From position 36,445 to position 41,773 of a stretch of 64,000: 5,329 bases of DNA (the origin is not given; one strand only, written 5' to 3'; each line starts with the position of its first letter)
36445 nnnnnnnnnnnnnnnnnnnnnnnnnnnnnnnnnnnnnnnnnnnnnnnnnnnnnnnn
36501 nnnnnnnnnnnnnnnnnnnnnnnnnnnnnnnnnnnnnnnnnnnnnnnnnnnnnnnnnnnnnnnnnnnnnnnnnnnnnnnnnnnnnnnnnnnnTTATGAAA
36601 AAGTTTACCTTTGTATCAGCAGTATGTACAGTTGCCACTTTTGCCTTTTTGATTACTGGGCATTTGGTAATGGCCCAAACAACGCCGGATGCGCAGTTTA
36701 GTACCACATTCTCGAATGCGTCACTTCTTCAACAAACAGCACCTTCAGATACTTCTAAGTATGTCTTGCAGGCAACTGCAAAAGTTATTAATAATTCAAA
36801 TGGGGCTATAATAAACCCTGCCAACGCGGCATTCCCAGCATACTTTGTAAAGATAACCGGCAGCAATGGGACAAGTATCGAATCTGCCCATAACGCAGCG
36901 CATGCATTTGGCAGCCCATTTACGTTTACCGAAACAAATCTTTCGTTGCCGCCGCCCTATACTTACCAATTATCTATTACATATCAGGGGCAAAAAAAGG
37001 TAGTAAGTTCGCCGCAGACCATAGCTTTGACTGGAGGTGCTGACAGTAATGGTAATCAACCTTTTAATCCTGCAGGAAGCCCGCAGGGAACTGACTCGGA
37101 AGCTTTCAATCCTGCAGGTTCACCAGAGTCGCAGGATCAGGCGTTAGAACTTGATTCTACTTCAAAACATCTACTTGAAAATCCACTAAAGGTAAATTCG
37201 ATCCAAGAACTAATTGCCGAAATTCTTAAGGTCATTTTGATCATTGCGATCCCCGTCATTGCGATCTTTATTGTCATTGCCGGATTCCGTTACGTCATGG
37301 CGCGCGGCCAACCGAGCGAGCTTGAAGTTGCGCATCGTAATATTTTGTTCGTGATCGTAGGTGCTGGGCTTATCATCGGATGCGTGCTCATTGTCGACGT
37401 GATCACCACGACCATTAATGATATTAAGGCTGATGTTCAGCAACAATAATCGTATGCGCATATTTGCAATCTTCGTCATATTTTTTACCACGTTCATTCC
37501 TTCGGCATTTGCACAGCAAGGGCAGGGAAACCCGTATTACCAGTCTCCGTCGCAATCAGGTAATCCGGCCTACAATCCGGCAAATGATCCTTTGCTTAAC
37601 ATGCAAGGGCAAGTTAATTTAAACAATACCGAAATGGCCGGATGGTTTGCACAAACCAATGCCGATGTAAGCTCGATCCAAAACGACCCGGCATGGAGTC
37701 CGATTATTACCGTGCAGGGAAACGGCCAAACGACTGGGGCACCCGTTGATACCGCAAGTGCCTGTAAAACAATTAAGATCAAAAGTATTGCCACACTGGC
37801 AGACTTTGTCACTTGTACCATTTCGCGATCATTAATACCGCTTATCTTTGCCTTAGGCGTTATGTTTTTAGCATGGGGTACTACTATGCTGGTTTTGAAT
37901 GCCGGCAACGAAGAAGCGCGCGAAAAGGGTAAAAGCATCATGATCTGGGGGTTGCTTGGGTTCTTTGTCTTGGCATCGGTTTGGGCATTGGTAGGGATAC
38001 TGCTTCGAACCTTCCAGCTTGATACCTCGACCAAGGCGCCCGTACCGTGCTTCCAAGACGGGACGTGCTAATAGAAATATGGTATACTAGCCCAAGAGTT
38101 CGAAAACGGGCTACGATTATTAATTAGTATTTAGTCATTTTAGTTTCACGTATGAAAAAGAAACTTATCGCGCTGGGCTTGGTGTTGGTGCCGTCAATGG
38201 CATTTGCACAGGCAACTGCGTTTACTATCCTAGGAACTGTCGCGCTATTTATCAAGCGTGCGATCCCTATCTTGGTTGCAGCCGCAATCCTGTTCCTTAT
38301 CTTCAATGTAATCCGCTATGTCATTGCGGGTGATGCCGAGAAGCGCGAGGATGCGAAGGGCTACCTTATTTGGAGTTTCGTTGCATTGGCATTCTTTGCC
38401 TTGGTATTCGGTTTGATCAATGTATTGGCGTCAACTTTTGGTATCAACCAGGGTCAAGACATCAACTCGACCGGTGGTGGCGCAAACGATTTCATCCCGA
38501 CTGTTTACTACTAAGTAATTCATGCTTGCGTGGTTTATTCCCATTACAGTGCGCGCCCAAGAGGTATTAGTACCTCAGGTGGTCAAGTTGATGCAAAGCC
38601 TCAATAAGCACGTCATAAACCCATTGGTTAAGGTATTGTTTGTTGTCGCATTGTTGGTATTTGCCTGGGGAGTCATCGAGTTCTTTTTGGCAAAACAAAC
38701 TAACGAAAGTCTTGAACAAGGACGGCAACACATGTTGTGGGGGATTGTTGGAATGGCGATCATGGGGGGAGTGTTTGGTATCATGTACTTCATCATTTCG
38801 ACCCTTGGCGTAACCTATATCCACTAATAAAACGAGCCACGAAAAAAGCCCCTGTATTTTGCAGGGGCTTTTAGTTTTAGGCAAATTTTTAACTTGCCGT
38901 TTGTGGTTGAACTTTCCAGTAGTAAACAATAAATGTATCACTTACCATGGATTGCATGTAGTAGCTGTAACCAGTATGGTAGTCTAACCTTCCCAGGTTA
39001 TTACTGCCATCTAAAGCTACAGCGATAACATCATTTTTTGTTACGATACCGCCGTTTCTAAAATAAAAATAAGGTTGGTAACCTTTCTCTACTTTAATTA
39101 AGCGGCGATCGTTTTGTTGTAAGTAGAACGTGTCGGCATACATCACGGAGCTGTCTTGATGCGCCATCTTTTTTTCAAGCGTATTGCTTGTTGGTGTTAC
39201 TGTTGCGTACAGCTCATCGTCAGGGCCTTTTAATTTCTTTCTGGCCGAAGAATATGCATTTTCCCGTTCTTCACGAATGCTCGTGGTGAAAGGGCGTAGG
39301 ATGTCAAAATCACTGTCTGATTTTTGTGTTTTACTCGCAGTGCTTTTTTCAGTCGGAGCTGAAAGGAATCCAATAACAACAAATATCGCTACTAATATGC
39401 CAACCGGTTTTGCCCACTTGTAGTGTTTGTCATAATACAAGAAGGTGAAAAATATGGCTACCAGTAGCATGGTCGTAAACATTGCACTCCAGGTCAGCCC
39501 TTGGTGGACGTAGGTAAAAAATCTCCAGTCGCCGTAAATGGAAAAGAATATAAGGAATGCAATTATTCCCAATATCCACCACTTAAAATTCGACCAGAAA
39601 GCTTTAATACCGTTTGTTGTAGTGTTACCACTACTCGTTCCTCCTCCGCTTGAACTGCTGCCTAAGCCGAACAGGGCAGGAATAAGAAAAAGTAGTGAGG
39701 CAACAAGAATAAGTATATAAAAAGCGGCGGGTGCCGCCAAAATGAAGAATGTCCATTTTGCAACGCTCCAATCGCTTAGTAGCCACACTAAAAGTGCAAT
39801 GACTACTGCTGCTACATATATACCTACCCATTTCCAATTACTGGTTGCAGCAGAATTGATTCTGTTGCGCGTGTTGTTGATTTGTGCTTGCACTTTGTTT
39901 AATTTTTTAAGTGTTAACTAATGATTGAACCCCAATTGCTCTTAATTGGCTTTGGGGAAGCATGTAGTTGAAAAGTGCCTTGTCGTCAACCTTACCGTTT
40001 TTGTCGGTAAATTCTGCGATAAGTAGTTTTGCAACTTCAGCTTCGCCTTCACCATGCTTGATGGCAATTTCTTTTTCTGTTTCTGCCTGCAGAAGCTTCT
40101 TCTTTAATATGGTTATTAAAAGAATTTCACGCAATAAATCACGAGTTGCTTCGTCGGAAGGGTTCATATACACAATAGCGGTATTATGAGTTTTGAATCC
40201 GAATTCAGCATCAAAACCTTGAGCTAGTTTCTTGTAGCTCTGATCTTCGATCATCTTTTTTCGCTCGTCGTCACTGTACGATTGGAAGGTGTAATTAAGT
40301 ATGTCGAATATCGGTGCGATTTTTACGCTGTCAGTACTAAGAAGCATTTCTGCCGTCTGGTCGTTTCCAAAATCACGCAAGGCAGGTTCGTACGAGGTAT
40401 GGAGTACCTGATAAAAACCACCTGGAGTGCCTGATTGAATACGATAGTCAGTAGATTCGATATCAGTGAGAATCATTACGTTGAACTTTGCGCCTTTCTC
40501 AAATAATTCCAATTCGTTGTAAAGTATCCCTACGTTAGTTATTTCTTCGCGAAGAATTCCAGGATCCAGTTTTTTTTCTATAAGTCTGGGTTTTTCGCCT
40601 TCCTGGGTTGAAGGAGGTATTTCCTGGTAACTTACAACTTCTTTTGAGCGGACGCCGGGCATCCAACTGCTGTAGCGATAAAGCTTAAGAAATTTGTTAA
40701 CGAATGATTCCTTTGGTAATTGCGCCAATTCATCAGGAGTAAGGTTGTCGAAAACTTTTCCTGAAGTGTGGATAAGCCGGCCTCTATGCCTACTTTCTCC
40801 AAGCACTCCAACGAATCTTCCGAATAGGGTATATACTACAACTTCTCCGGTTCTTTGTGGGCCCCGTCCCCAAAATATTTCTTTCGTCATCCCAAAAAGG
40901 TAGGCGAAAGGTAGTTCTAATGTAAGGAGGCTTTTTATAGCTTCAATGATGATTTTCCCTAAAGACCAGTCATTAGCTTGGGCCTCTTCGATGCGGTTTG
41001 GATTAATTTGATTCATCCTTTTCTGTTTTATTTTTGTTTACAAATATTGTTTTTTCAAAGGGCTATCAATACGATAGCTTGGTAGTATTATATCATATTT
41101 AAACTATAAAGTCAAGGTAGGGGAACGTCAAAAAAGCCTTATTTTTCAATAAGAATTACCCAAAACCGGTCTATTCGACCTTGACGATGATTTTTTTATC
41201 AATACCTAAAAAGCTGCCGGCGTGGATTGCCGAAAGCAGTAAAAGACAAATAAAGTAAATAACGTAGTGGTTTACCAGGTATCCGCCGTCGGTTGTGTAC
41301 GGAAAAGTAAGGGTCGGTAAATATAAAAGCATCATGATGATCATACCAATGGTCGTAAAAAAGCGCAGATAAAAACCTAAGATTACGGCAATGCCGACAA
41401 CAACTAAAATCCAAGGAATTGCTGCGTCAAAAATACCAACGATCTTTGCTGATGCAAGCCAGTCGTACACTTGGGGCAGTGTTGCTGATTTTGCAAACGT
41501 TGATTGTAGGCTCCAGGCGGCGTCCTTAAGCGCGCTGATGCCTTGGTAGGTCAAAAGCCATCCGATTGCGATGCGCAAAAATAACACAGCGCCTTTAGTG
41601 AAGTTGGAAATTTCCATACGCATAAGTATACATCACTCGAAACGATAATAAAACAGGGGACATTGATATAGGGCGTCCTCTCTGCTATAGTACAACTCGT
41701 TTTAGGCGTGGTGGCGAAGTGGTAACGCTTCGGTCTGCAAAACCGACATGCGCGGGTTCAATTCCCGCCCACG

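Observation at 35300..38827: Tandem array of five paralogous VirB2/TrbC-like pilin-hairpin genes, three fused to long secreted N-terminal domains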

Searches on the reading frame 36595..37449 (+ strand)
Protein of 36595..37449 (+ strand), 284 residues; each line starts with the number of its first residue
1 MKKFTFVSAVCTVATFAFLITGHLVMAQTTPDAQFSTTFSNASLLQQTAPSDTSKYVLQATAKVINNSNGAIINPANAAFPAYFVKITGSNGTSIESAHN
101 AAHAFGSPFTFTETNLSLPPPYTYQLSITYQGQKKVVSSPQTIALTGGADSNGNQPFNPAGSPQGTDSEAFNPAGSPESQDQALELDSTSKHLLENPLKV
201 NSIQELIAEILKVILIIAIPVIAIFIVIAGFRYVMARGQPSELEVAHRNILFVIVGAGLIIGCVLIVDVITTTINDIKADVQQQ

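Call 3: search_protein_families(library=pfam, proteins=[window:36595-37449:+], max_evalue=1)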
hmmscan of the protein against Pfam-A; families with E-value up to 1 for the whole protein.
window:36595-37449:+ (284 aa): 3 families
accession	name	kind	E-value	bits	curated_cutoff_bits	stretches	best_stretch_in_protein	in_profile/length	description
PF18895.5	T4SS_pilin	-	9.4e-06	26.1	26.6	1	200-268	2-69/71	Type IV secretion system pilin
PF05313.17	Pox_P21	-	0.0023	18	27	1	168-229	30-91/189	Poxvirus P21 membrane protein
PF04956.18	TrbC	-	0.0078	16.8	27.9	1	201-268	35-96/98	TrbC/VIRB2 pilin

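Call 73: search_protein_families(library=ncbifam, proteins=[window:36595-37449:+], max_evalue=0.01)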
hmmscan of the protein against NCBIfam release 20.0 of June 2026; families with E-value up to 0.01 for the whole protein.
window:36595-37449:+ (284 aa): 1 family
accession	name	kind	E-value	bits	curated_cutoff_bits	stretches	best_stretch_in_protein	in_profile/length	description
NF045849.1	ICE_MMCAP2_0565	equivalog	0.00091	18.9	40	1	201-274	7-80/80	Mbov_0395 family pilin-like conjugal transfer protein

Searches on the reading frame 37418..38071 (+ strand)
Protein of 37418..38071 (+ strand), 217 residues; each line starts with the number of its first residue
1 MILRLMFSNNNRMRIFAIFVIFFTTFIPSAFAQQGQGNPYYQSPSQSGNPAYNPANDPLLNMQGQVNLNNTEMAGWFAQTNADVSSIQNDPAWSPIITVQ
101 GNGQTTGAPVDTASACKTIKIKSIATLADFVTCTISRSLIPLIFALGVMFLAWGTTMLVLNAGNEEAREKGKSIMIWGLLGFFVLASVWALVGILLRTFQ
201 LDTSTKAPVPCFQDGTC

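Call 3: search_protein_families(library=pfam, proteins=[window:37418-38071:+], max_evalue=1)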
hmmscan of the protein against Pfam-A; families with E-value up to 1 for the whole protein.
window:37418-38071:+ (217 aa): 3 families
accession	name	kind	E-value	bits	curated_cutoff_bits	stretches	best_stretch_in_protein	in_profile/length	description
PF18895.5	T4SS_pilin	-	9.9e-09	35.6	26.6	1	139-195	16-71/71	Type IV secretion system pilin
PF20580.3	DUF6784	-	0.064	13.9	26.4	1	148-198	45-95/101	Domain of unknown function (DUF6784)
PF14494.11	DUF4436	-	0.18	11.6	23.2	1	128-194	152-215/255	Domain of unknown function (DUF4436)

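Call 18: find_homologous_proteins(query=window:37454-38071:+, max_evalue=0.01)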
Query window:37454-38071:+ (205 aa): 6 proteins with E <= 0.01 among 145 candidates.
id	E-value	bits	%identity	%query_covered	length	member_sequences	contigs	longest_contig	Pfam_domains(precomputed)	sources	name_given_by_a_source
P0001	6.5e-133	458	100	100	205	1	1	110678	PF18895.6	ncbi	-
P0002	7.4e-54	200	48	100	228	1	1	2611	PF18895.6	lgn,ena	-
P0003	1.1e-46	177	45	100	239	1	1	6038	PF18895.6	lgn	-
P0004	2.4e-15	75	41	42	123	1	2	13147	PF18895.6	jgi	jgi:NADH:ubiquinone oxidoreductase subunit 2 (subunit N)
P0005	2.2e-12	65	47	38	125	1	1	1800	PF18895.6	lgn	-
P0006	7.5e-12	63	47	36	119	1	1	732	PF18895.6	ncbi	-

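Call 19: find_encoding_contigs(protein=P0001, flank=10000, max_places=3)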
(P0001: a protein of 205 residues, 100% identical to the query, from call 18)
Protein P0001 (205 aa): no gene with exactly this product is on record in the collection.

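Call 20: find_encoding_contigs(protein=P0003, flank=10000, max_places=3)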
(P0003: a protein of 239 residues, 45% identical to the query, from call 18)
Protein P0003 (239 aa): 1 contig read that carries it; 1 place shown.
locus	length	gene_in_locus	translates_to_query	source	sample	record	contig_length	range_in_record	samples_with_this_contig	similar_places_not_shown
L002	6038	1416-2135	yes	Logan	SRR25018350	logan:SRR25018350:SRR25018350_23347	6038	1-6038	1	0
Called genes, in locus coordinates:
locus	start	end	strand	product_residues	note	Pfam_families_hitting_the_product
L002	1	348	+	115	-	?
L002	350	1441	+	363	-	PF18895:T4SS_pilin (weak)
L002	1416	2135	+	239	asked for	PF18895:T4SS_pilin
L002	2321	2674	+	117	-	PF18895:T4SS_pilin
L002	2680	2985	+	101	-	-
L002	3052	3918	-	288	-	-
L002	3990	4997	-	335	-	-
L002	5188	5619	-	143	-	PF07681:DoxX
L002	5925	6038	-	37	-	?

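Call 21: find_encoding_contigs(protein=P0004, flank=10000, max_places=3)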
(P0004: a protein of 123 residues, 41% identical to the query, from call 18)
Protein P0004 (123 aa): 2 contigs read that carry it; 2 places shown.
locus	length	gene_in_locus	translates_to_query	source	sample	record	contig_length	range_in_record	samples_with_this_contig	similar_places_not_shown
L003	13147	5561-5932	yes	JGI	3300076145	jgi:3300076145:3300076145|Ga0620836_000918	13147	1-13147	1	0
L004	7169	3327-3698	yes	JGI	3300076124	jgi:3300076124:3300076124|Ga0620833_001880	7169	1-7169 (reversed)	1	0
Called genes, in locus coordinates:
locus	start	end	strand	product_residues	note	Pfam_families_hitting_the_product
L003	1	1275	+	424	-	?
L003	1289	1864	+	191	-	PF01209:Ubie_methyltran, PF13489:Methyltransf_23 (weak), PF01135:PCMT (weak), PF13847:Methyltransf_31, PF13649:Methyltransf_25, PF08241:Methyltransf_11, PF08242:Methyltransf_12 (weak)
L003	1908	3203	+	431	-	PF01547:SBP_bac_1, PF13416:SBP_bac_8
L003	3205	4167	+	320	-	PF18895:T4SS_pilin (weak)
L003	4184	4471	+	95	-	-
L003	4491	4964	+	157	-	PF18895:T4SS_pilin (weak)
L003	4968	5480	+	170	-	PF18895:T4SS_pilin (weak)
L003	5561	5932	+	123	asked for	PF18895:T4SS_pilin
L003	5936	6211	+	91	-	PF18895:T4SS_pilin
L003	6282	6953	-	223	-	-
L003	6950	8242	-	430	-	-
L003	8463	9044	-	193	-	PF20803:PaaX_M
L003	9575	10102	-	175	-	PF01844:HNH (weak), PF13392:HNH_3 (faint)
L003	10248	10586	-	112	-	-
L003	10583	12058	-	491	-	PF00009:GTP_EFTU, PF01926:MMR_HSR1, PF22042:EF-G_D2, PF11987:IF-2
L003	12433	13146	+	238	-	?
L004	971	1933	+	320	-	PF18895:T4SS_pilin (weak)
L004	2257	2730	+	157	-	PF18895:T4SS_pilin (weak)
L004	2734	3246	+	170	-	PF18895:T4SS_pilin (weak)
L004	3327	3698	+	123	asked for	PF18895:T4SS_pilin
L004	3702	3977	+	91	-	PF18895:T4SS_pilin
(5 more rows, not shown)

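Call 65: search_protein_families(library=pfam, proteins=[L003:6950-8242:-, L002:3990-4997:-, L002:3052-3918:-], max_evalue=0.01)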
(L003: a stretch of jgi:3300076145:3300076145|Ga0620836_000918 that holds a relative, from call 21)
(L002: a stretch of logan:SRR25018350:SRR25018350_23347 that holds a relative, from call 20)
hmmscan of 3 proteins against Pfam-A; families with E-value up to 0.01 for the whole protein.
L003:6950-8242:- (430 aa): 1 family
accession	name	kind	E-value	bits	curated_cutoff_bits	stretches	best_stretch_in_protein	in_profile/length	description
PF01145.31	Band_7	-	0.0093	16.5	23.6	0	214-341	57-174/176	SPFH domain / Band 7 family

L002:3990-4997:- (335 aa): 0 families

L002:3052-3918:- (288 aa): 0 families

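Call 73: search_protein_families(library=ncbifam, proteins=[window:37454-38071:+], max_evalue=0.01)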
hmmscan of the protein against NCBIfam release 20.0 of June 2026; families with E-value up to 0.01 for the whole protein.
window:37454-38071:+ (205 aa): 1 family
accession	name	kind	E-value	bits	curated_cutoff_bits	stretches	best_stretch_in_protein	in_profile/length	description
NF045849.1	ICE_MMCAP2_0565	equivalog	2.2e-06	27.2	40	1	122-185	15-78/80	Mbov_0395 family pilin-like conjugal transfer protein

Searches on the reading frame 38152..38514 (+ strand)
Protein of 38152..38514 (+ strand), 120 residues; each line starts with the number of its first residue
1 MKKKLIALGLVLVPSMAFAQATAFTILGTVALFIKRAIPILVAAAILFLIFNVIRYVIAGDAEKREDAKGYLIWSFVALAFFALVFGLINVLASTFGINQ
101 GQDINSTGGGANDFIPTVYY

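Call 3: search_protein_families(library=pfam, proteins=[window:38152-38514:+], max_evalue=1)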
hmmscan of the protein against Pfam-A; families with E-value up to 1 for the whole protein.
window:38152-38514:+ (120 aa): 5 families
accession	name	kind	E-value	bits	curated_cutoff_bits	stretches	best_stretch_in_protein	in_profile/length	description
PF18895.5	T4SS_pilin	-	5.9e-08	33.1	26.6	1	39-92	18-71/71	Type IV secretion system pilin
PF04123.18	DUF373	-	0.00028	20.9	28.3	1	20-94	248-319/335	Domain of unknown function (DUF373)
PF20176.3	DUF6541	-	0.13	10.9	29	1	10-100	23-121/646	Family of unknown function (DUF6541)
PF20563.3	DUF6773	-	0.17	12.2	27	1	34-102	85-153/163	Family of unknown function (DUF6773)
PF09874.14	DUF2101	-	0.23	11.6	22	1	21-92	40-107/206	Predicted membrane protein (DUF2101)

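Call 15: find_encoding_contigs(protein=window:38152-38514:+, flank=10000, max_places=6)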
Protein window:38152-38514:+ (120 aa): 1 contig read that carries it; 1 place shown.
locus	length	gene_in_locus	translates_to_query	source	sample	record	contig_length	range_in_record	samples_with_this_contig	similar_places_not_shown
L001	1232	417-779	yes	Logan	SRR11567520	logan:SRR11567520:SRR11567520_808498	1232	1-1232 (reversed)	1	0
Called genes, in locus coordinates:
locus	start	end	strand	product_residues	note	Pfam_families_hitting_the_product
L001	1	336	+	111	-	?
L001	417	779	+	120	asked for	PF18895:T4SS_pilin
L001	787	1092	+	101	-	-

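Call 73: search_protein_families(library=ncbifam, proteins=[window:38152-38514:+], max_evalue=0.01)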
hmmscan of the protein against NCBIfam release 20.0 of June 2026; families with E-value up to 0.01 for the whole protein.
window:38152-38514:+ (120 aa): 2 families
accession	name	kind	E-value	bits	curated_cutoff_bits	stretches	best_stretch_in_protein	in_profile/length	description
NF045849.1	ICE_MMCAP2_0565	equivalog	7.5e-06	25.5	40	1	29-95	12-79/80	Mbov_0395 family pilin-like conjugal transfer protein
NF045951.1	MAG0110_fam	subfamily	0.0021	17.4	98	1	7-99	23-106/237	MAG0110 family membrane protein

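Call 85: predict_structure(alignment_id=A6)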
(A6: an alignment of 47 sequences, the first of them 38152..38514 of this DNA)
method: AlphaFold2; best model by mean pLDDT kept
length: 120 residues; sequences in the alignment: 47
mean_pLDDT: 77.6   pTM: 0.54
mean pLDDT of the five models: 77.6, 77.2, 75.3, 74.7, 74.7
residues with pLDDT >= 90: 41; 70-90: 39; 50-70: 33; < 50: 7
segments of 3 or more residues with pLDDT < 50: 107-110
pLDDT, mean of each block of 10 residues (from residue 1): 69 63 67 84 91 94 94 93 90 78 53 56
secondary structure, 60 per line:
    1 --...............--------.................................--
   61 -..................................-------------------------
elements in order: H3-17 H26-58 H62-95

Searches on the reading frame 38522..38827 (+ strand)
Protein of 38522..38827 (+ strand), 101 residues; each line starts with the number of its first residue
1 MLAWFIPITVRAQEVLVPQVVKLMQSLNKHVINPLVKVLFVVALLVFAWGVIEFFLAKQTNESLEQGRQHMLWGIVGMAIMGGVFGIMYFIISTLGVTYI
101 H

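Call 3: search_protein_families(library=pfam, proteins=[window:38522-38827:+], max_evalue=1)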
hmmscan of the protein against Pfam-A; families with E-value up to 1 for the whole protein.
window:38522-38827:+ (101 aa): 5 families
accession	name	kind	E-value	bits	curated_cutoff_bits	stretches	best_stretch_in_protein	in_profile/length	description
PF18895.5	T4SS_pilin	-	0.012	16.1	26.6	1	32-84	13-64/71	Type IV secretion system pilin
PF15938.10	DUF4750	-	0.022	14.9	27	1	30-52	8-30/54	Domain of unknown function (DUF4750)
PF20556.3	DUF6768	-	0.036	14.2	27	1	17-73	29-84/123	Family of unknown function (DUF6768)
PF06570.16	DUF1129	-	0.044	13.8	29.1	1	8-93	55-132/207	Protein of unknown function (DUF1129)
PF13624.11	SurA_N_3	-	0.18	12.1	27.2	1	24-57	2-36/162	SurA-like N-terminal domain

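Call 73: search_protein_families(library=ncbifam, proteins=[window:38522-38827:+], max_evalue=0.01)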
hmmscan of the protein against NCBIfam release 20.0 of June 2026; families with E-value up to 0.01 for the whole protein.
window:38522-38827:+ (101 aa): 2 families
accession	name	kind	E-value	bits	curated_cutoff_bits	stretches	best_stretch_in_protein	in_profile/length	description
NF045849.1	ICE_MMCAP2_0565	equivalog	0.0016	18.1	40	1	38-94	19-79/80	Mbov_0395 family pilin-like conjugal transfer protein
NF037996.1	B-4DMT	subfamily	0.0056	16.5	100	1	26-97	30-99/139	B-4DMT family transporter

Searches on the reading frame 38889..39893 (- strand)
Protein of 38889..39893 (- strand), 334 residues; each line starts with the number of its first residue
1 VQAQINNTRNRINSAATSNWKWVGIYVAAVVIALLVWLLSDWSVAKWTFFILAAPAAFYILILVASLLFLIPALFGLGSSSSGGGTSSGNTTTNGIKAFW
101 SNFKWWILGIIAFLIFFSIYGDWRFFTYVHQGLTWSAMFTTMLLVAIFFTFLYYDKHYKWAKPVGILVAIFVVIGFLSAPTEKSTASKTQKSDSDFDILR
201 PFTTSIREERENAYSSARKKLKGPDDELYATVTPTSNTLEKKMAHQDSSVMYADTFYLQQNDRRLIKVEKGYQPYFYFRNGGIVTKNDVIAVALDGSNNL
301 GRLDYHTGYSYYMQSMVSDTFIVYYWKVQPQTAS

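Call 3: search_protein_families(library=pfam, proteins=[window:38889-39893:-], max_evalue=1)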
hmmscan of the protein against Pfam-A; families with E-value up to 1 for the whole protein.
window:38889-39893:- (334 aa): 3 families
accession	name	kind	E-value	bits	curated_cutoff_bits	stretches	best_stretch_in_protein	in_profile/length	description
PF10717.14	ODV-E18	-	0.096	13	28.1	0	61-99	30-65/87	Occlusion-derived virus envelope protein ODV-E18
PF08592.16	Anthrone_oxy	-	0.11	13.2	27.3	0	28-105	15-89/106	Anthrone oxygenase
PF12752.12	SUZ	-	0.52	11.5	25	1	184-220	24-50/56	SUZ domain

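Call 73: search_protein_families(library=ncbifam, proteins=[window:38889-39893:-], max_evalue=0.01)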
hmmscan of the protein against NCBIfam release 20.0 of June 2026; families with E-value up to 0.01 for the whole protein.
window:38889-39893:- (334 aa): 1 family
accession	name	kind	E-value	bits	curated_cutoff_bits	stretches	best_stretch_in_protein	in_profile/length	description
NF045975.1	VirB4_plasma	equivalog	0.00098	16.9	590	1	97-194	12-105/894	Mbov_0397 family ICE element conjugal transfer ATPase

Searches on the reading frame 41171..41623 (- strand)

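Call 5: search_protein_families(library=pfam, proteins=[window:41171-41623:-], max_evalue=0.01)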
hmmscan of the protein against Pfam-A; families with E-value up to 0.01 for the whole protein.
window:41171-41623:- (150 aa): 2 families
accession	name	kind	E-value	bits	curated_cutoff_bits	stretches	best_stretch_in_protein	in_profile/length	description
PF07681.17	DoxX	-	4.3e-06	27.7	23.6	1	13-99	2-78/85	DoxX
PF04224.18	DUF417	-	0.0045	17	27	1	50-118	72-139/175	Protein of unknown function, DUF417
